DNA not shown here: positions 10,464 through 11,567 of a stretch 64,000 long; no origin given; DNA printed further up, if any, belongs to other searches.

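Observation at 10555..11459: Single-gene low-GC island encoding an orphan 267-aa protein between housekeeping genes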

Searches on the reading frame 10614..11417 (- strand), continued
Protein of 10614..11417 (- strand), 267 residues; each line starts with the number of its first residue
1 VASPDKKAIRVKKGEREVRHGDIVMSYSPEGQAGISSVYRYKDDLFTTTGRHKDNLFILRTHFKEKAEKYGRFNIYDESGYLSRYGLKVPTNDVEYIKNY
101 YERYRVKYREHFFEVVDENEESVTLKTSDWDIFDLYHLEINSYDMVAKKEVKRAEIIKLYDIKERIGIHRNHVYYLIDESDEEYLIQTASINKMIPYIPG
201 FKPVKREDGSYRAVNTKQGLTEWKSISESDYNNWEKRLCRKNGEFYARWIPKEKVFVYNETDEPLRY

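Call 87: find_encoding_contigs(protein=P0009, flank=10000, max_places=2)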
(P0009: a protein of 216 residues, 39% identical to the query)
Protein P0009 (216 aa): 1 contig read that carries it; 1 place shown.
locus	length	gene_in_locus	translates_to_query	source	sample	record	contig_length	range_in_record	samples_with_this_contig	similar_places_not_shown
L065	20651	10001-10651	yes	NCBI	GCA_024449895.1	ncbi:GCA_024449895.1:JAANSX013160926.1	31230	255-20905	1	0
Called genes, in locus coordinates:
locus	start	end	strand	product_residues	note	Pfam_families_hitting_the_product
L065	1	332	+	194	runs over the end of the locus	?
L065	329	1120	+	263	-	-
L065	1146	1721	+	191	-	PF13489:Methyltransf_23, PF08241:Methyltransf_11, PF08242:Methyltransf_12, PF13649:Methyltransf_25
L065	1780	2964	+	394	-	PF02517:Rce1-like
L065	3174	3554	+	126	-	-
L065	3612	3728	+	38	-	-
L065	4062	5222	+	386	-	PF00266:Aminotran_5, PF01212:Beta_elim_lyase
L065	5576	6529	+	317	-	PF00291:PALP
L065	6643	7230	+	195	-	-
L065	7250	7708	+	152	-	-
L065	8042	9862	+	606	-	PF00082:Peptidase_S8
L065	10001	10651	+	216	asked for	-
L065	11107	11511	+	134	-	-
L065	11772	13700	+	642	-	PF01364:Peptidase_C25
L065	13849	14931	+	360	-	PF01595:CNNM, PF00571:CBS (weak)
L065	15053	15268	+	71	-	-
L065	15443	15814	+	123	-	PF01205:Impact_N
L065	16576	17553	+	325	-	PF02423:OCD_Mu_crystall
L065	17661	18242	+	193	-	-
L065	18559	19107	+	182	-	PF04919:DUF655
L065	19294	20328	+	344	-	PF00752:XPG_N, PF00867:XPG_I, PF01367:5_3_exonuc (weak)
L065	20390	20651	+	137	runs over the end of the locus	PF12643:MazG-like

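Call 88: find_encoding_contigs(protein=P0016, flank=8000, max_places=2)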
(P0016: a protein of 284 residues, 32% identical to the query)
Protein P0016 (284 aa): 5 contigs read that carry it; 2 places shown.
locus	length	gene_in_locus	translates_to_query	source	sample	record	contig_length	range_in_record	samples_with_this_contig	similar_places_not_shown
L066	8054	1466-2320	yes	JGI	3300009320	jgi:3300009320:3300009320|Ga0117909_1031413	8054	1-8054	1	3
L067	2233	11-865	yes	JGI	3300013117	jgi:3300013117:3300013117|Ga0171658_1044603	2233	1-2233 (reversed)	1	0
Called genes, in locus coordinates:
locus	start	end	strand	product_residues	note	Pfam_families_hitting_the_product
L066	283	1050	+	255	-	-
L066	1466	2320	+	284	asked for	-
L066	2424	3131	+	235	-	-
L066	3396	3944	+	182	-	PF02213:GYF, PF14237:GYF_2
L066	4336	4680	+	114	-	-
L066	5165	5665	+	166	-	-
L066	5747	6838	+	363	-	PF01137:RTC, PF05189:RTC_insert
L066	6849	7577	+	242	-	PF00702:Hydrolase, PF13419:HAD_2, PF13242:Hydrolase_like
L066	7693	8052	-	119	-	?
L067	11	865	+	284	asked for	-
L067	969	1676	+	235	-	-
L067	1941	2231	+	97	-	?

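Call 91: search_protein_families(library=pfam, proteins=[L060:2-3319:+, L001:2333-5563:-, L062:1980-2483:+, L024:102-722:+, L066:283-1050:+, L066:2424-3131:+, L065:11107-11511:+, L001:6533-6727:+, L001:7818-8036:+, L065:8042-9862:+], max_evalue=0.01)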
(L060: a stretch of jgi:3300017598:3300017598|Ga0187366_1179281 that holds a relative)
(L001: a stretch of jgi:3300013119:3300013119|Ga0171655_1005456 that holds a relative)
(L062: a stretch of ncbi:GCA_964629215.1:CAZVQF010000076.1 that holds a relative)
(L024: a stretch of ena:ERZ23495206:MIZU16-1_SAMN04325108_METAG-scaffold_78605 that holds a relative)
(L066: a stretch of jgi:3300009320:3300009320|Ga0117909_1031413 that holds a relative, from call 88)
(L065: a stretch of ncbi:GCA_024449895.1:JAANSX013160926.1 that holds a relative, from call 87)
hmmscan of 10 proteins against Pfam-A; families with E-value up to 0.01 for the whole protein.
L060:2-3319:+ (1105 aa): 10 families
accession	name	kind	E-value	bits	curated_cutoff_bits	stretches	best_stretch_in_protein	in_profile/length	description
PF00801.26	PKD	-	1.7e-22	79.6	23.5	2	711-776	6-70/80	PKD domain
PF13229.12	Beta_helix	-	7.9e-17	61.8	25.9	2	292-387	47-145/158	Right handed beta helix region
PF05048.19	NosD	-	3.6e-16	59.7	23.6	3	292-380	83-173/212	Periplasmic copper-binding protein (NosD)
PF22352.2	K319L-like_PKD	-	2e-14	53.8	27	1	542-598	12-73/84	K319L-like, PKD domain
PF18911.6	PKD_4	-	5e-11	42.9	27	0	539-601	15-76/85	PKD domain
PF07495.19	Y_Y_Y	-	2.3e-07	31.1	26.6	0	903-962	2-62/65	Y_Y_Y domain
PF17957.7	Big_7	-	1.4e-06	29.3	24.1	1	971-1038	1-70/70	Bacterial Ig domain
PF16967.11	TcfC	-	5.2e-05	23.2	29.4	0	926-955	33-62/68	E-set like domain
PF06832.18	BiPBP_C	-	0.0021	18.3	26.8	0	798-860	24-83/90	Penicillin-Binding Protein C-terminus Family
PF19077.6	Big_13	-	0.0024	18.7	27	0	994-1043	35-86/102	Bacterial Ig-like domain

L001:2333-5563:- (1076 aa): 10 families
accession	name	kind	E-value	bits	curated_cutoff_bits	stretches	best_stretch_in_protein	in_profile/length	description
PF08309.17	LVIVD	-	1.6e-54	181.4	20.2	7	160-191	8-41/42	LVIVD repeat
PF00801.26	PKD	-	4.9e-20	71.8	23.5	2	879-952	6-79/80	PKD domain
PF18911.6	PKD_4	-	4.3e-14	52.8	27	1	869-954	1-84/85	PKD domain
PF22352.2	K319L-like_PKD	-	1.1e-09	38.6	27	1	888-953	12-82/84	K319L-like, PKD domain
PF09826.15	Beta_propel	-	3.2e-08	33.3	22.4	0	35-169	18-128/495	Beta propeller domain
PF07495.19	Y_Y_Y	-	7.2e-07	29.4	26.6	0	1012-1041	34-64/65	Y_Y_Y domain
PF14347.11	DUF4399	-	1.1e-06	29.3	28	0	1007-1041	52-90/91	Domain of unknown function (DUF4399)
PF19077.6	Big_13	-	1.7e-06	28.9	27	0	1005-1041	64-100/102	Bacterial Ig-like domain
PF22433.2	MtxA_IG-like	-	0.00087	19.6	26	0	920-946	46-72/83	Magnetotaxis protein MtxA, Immunoglobulin-like domain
PF21544.3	PorZ_N_b_propeller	-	0.0027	18.4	27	0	31-56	81-106/154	TSS9, PorZ, N-terminal beta-propeller domain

L062:1980-2483:+ (167 aa): 0 families

L024:102-722:+ (206 aa): 0 families

L066:283-1050:+ (255 aa): 2 families
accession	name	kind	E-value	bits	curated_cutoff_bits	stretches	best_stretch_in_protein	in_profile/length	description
PF08241.18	Methyltransf_11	-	0.00057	20.9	21.2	1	134-177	31-73/95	Methyltransferase domain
PF13649.12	Methyltransf_25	-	0.0057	17.8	27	0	133-175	33-76/97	Methyltransferase domain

L066:2424-3131:+ (235 aa): 0 families

L065:11107-11511:+ (134 aa): 0 families

L001:6533-6727:+ (64 aa): 0 families

L001:7818-8036:+ (72 aa): 0 families

L065:8042-9862:+ (606 aa): 1 family
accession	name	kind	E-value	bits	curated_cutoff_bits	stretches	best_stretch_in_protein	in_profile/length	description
PF00082.27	Peptidase_S8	-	6.5e-51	173.8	21.8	1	159-444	1-288/288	Subtilase family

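Call 97: search_protein_families(library=pfam, alignment_id=A1, max_evalue=5)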
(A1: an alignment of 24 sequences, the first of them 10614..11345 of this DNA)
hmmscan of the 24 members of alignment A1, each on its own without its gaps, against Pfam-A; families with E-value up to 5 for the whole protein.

A. member 1, window:10614-11345:- (243 aa): 0 families

B. families by the number of members that match (of 24 scanned): 12 families
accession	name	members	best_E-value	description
PF00635.32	Motile_Sperm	1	0.0043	MSP (Major sperm protein) domain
PF06165.18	GH94_b-supersand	1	0.0061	Glycosyl hydrolase 94, supersandwich domain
PF13145.12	Rotamase_2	1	0.015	PPIC-type PPIASE domain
PF25332.1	C2_PACS_N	1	0.022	N-terminal C2 domain of phosphofurin acidic cluster sorting protein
PF05153.21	MIOX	1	0.029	Myo-inositol oxygenase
PF04248.19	NTP_transf_9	1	0.034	Domain of unknown function (DUF427)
PF03478.24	Beta-prop_KIB1-4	1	0.079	KIB1-4 beta-propeller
PF23030.1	SCAF11-like_C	1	0.1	SCAF11-like, C-terminal domain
PF23260.1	TSP1_2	1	0.11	SEMA5B-like, TSP-1 type 1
PF14604.12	SH3_9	1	0.12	Variant SH3 domain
PF05088.18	Bac_GDH_CD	1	0.14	Bacterial NAD-glutamate dehydrogenase, catalytic domain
PF20111.4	DUF6501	1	0.42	Family of unknown function (DUF6501)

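Call 98: search_protein_families(library=phrogs, alignment_id=A1, max_evalue=1)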
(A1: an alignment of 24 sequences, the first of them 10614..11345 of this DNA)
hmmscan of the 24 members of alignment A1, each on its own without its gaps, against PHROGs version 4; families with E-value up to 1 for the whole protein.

A. member 1, window:10614-11345:- (243 aa): 1 family
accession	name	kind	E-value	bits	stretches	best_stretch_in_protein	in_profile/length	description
phrog_33822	-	unknown function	0.2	12.8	1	170-212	2-44/71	-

B. families by the number of members that match (of 24 scanned): 23 families
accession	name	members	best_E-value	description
phrog_38421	-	1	0.011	-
phrog_35920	-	1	0.02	-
phrog_30673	-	1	0.058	-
phrog_20823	-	1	0.058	-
phrog_13890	-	1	0.063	-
phrog_7385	-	1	0.07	-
phrog_8133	-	1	0.07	-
phrog_34784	-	1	0.071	-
phrog_33967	-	1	0.076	-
phrog_15622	-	1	0.089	-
phrog_2424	-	1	0.098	-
phrog_11176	-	1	0.1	head-tail adaptor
phrog_1928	-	1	0.12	-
phrog_12100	-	1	0.13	-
phrog_3893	-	1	0.18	-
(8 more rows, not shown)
